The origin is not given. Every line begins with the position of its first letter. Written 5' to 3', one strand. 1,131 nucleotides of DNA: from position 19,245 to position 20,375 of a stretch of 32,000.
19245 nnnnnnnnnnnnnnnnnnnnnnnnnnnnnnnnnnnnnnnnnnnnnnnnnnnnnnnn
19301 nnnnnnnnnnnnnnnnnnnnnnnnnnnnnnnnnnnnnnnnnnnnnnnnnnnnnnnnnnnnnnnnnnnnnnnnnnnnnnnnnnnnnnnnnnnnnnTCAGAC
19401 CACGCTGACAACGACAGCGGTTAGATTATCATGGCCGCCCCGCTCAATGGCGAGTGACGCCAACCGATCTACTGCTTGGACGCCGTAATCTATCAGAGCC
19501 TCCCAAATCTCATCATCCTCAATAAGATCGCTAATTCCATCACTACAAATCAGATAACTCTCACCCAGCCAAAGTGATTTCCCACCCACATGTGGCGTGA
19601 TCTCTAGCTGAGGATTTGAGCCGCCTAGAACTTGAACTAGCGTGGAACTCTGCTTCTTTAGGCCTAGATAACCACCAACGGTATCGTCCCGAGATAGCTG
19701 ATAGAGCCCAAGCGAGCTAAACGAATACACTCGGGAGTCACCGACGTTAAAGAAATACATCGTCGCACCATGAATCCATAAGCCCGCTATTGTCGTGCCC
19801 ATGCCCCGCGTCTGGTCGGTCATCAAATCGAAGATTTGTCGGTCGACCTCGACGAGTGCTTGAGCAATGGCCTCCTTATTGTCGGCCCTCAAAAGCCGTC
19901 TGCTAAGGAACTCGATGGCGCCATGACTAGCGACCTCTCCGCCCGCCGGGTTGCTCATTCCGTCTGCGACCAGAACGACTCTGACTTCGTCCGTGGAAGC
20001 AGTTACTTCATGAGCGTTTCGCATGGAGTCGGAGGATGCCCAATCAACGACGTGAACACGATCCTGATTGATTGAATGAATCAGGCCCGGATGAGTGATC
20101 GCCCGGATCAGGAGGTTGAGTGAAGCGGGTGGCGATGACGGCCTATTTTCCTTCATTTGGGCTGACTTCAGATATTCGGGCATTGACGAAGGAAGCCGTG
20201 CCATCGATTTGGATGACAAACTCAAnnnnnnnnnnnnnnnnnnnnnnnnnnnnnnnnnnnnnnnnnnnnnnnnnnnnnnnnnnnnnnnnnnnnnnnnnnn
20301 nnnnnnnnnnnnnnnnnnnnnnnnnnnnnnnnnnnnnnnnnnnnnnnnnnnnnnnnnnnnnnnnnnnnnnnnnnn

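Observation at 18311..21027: TIR / PP2C phosphatase / TniQ-like zinc-ribbon operon: a gene combination I cannot assign to any described defence system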

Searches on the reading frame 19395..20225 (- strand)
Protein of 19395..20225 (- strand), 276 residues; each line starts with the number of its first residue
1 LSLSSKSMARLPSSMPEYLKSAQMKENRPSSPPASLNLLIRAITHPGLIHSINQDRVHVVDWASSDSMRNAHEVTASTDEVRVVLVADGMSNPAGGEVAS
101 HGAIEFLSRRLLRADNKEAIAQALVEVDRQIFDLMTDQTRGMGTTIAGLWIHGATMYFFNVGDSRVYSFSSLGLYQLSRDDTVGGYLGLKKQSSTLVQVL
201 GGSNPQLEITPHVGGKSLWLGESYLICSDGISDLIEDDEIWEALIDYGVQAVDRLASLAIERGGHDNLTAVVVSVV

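Call 3: search_protein_families(library=pfam, proteins=[window:19395-20225:-], max_evalue=0.01)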
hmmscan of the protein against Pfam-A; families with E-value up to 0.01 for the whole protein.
window:19395-20225:- (276 aa): 2 families
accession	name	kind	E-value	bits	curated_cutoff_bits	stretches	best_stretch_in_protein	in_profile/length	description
PF13672.11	PP2C_2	-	1.7e-08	34.7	24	1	75-247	18-190/209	Protein phosphatase 2C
PF00481.26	PP2C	-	0.00072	19.7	20.3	0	101-180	54-139/255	Protein phosphatase 2C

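Call 4: search_protein_families(library=padloc, proteins=[window:19395-20225:-], max_evalue=0.01)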
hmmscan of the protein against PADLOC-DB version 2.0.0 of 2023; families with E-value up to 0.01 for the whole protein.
window:19395-20225:- (276 aa): 0 families

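Call 18: find_homologous_proteins(query=window:19395-20156:-)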
Query window:19395-20156:- (253 aa): 382 proteins with E <= 0.001 among 2133 candidates; the best 120 are listed.
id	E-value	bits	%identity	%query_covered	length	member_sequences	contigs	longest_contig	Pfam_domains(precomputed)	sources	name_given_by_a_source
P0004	9.0e-162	554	100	100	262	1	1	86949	PF13672.12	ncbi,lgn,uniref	ncbi:PP2C family serine/threonine-protein phosphatase [Dongia sp.]|uniref:PP2C family protein-serine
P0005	1.0e-144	499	89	100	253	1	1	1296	PF13672.12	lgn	-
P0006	1.9e-77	278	53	96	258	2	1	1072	PF13672.12,PF07228.18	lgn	-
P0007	3.9e-74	267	55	95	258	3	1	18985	PF13672.12,PF00481.27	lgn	-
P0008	5.7e-46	175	42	100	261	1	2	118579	PF13672.12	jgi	jgi:serine/threonine protein phosphatase PrpC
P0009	4.2e-44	169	40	100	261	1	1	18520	PF13672.12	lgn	-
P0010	3.7e-40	156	40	95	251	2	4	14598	PF13672.12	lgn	-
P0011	4.3e-39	153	38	93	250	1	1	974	PF13672.12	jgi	jgi:serine/threonine protein phosphatase PrpC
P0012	9.4e-39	152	42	96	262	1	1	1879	PF13672.12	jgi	jgi:serine/threonine protein phosphatase PrpC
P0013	1.5e-38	151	42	94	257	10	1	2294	PF13672.12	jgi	jgi:PPM family protein phosphatase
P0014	2.3e-38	150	37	95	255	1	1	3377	PF13672.12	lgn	-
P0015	3.3e-38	150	39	91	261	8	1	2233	PF13672.12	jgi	jgi:PPM family protein phosphatase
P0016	6.8e-38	149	40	97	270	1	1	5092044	PF13672.12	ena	-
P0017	2.9e-37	147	40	91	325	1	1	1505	PF13672.12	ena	-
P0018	2.3e-36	144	38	95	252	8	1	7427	PF13672.12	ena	-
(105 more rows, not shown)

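Call 19: find_encoding_contigs(protein=P0008, flank=8000, max_places=2)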
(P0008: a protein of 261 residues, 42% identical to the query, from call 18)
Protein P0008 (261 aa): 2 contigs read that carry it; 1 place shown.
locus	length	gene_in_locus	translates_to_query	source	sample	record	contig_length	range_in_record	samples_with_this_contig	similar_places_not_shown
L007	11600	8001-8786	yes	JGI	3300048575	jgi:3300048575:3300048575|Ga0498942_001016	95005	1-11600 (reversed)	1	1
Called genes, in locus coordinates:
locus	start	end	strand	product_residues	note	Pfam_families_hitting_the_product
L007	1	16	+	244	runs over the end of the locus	-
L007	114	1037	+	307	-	PF00882:Zn_dep_PLPC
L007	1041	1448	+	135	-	-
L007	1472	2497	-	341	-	PF27176:Y4lF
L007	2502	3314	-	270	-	-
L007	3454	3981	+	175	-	-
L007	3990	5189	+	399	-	-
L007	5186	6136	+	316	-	PF01223:Endonuclease_NS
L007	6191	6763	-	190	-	-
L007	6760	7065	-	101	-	-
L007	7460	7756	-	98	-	-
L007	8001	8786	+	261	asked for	PF13672:PP2C_2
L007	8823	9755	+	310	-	PF06527:TniQ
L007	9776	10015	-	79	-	-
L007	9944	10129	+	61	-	-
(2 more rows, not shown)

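Call 20: find_encoding_contigs(protein=P0007, flank=8000, max_places=2)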
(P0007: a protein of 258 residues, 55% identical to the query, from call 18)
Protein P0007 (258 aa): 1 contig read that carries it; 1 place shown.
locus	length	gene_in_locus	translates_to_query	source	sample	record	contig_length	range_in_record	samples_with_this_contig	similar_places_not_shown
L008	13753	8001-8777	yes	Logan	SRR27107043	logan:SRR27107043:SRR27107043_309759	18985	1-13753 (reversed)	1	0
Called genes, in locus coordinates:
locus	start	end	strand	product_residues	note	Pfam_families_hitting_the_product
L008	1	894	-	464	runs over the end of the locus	-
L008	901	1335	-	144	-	-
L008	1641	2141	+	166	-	-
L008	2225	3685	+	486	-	PF18144:SMODS, PF18134:AGS_C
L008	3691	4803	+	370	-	PF18145:SAVED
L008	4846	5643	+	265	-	PF08980:DUF1883, PF01582:TIR, PF13676:TIR_2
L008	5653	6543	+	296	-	PF13676:TIR_2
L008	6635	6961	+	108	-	-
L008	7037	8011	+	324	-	-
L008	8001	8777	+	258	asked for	PF00481:PP2C (faint), PF13672:PP2C_2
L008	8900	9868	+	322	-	PF06527:TniQ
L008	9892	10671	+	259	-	-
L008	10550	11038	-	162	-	-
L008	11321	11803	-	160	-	-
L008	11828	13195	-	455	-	-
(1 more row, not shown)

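Call 21: find_encoding_contigs(protein=P0016, flank=8000, max_places=2)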
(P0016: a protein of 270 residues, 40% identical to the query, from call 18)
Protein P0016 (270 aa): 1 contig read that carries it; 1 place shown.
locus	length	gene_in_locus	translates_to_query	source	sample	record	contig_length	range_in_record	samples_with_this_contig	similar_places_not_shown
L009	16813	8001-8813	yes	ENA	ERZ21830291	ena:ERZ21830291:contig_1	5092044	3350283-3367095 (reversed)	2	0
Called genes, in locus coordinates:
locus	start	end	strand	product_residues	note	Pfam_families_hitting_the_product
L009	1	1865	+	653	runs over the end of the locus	PF00135:COesterase, PF20434:BD-FAE (weak), PF07859:Abhydrolase_3 (faint)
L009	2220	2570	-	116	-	PF01245:Ribosomal_L19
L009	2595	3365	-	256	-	PF01746:tRNA_m1G_MT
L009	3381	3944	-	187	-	PF01782:RimM, PF05239:PRC, PF24986:PRC_RimM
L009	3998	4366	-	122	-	PF00886:Ribosomal_S16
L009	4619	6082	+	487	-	-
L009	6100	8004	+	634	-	PF13401:AAA_22 (faint), PF07724:AAA_2, PF00004:AAA (weak), PF07728:AAA_5, PF10431:ClpB_D2-small (weak)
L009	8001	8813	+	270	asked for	PF13672:PP2C_2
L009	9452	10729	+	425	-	-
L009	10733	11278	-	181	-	-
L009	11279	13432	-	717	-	PF00069:Pkinase, PF07714:PK_Tyr_Ser-Thr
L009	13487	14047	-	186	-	PF00498:FHA, PF16697:Yop-YscD_cpl (weak)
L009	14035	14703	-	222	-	PF13353:Fer4_12, PF04055:Radical_SAM (weak)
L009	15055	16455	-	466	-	PF02881:SRP54_N, PF06414:Zeta_toxin (weak), PF13191:AAA_16 (weak), PF00448:SRP54, PF02978:SRP_SPB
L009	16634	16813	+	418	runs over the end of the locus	-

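Call 42: search_solved_structures(query=window:19395-20156:-, max_evalue=0.001, show_alignments=1)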
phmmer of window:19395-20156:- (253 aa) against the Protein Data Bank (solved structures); distinct sequences matched with E-value up to 0.001: 17.
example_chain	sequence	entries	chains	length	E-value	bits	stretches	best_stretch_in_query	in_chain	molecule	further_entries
2cm1_A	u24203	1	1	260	8.9e-17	64.8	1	57-253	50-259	SERINE THREONINE PROTEIN PHOSPHATASE PSTP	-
1txo_A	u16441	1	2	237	2.2e-16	63.6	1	58-250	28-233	Putative Bacterial Enzyme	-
5d2u_A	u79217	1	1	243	6.3e-12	49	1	58-252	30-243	Protein serin-threonin phosphatase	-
5iti_A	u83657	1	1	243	8.4e-12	48.5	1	58-252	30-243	Protein serin-threonin phosphatase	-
2j82_A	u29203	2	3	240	8.9e-12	48.5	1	58-252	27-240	PROTEIN SERINE-THREONINE PHOSPHATASE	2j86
6ihu_A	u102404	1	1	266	9e-11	45.2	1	58-251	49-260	Phosphorylated protein phosphatase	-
6ihl_A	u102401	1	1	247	9.6e-11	45.1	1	58-251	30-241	Phosphorylated protein phosphatase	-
2jfr_A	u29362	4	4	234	9.9e-11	45.1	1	61-251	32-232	SER-THR PHOSPHATASE MSPP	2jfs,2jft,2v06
6ihw_A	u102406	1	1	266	1.1e-10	44.9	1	58-251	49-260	Phosphorylated protein phosphatase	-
2xzv_A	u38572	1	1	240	1.1e-10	44.9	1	58-252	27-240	PROTEIN SERIN-THREONIN PHOSPHATASE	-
6ihv_A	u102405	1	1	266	1.1e-10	44.8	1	58-251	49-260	Phosphorylated protein phosphatase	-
2y09_A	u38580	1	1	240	1.2e-10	44.8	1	58-252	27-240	PROTEIN SERIN-THREONIN PHOSPHATASE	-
6ihr_A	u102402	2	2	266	1.2e-10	44.7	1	58-251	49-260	Phosphorylated protein phosphatase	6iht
6ihs_A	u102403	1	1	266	1.2e-10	44.7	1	58-251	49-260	Phosphorylated protein phosphatase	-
5f1m_A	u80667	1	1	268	1.3e-10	44.7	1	58-251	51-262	Phosphorylated protein phosphatase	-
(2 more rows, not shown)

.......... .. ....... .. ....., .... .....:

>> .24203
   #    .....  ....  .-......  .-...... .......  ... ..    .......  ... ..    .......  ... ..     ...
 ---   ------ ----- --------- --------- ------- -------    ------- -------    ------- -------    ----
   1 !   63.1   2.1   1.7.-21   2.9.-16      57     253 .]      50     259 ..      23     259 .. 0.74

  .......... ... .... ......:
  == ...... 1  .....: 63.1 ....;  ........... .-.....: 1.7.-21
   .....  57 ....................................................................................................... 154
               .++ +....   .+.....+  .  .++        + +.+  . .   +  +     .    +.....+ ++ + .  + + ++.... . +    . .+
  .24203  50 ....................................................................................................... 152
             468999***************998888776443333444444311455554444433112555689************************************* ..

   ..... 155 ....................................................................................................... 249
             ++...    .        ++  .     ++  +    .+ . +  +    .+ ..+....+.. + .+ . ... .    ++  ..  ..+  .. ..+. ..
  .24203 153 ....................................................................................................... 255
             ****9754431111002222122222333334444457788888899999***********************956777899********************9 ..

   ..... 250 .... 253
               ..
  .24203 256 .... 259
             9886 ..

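Call 57: find_encoding_contigs(protein=P0010, flank=7000, max_places=4)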
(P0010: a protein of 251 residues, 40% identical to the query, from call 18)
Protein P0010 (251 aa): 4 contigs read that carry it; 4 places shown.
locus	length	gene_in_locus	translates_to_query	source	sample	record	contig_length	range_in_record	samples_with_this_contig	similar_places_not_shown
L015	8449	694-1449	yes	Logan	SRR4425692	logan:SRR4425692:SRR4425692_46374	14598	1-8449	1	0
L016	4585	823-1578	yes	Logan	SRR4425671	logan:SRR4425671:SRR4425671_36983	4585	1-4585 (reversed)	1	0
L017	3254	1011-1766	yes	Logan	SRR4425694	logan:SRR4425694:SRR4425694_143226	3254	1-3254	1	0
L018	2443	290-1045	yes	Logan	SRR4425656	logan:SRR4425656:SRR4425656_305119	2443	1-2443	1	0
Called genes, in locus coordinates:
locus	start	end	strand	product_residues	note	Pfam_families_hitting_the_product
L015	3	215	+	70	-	?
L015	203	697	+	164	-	PF00498:FHA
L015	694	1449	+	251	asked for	PF13672:PP2C_2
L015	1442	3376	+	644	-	PF00069:Pkinase, PF07714:PK_Tyr_Ser-Thr, PF06293:Kdo (weak)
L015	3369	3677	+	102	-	-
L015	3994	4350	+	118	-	-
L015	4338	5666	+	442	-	PF03544:TonB_C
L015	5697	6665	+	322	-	PF13606:Ank_3 (faint), PF00023:Ank (faint), PF13637:Ank_4 (faint), PF12796:Ank_2 (weak)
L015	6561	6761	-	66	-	-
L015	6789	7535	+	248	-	-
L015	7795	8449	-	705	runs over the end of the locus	PF01580:FtsK_SpoIIIE (faint), PF01935:DUF87, PF10412:TrwB_AAD_bind (weak), PF13401:AAA_22 (faint)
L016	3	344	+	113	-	?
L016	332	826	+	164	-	PF00498:FHA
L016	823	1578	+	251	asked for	PF13672:PP2C_2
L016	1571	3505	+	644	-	PF00069:Pkinase, PF07714:PK_Tyr_Ser-Thr, PF06293:Kdo (weak)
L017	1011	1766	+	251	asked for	PF13672:PP2C_2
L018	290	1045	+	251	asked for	PF13672:PP2C_2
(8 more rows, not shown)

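Call 66: search_protein_families(library=ncbifam, proteins=[window:19395-20156:-], max_evalue=0.01)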
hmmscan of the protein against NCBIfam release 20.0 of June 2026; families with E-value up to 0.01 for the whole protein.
window:19395-20156:- (253 aa): 2 families
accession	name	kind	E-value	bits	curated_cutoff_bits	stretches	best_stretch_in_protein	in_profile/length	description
NF033484.1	Stp1_PP2C_phos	equivalog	5.5e-32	111.1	230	1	48-250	21-231/232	Stp1/IreP family PP2C-type Ser/Thr phosphatase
NF011149.0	PRK14559.1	equivalog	6.5e-19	68.1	374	1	60-251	413-630/642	serine/threonine phosphatase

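Call 79: search_protein_families(library=padloc, proteins=[window:19395-20183:-], max_evalue=1)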
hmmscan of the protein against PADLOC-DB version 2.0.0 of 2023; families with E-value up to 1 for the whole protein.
window:19395-20183:- (262 aa): 0 families
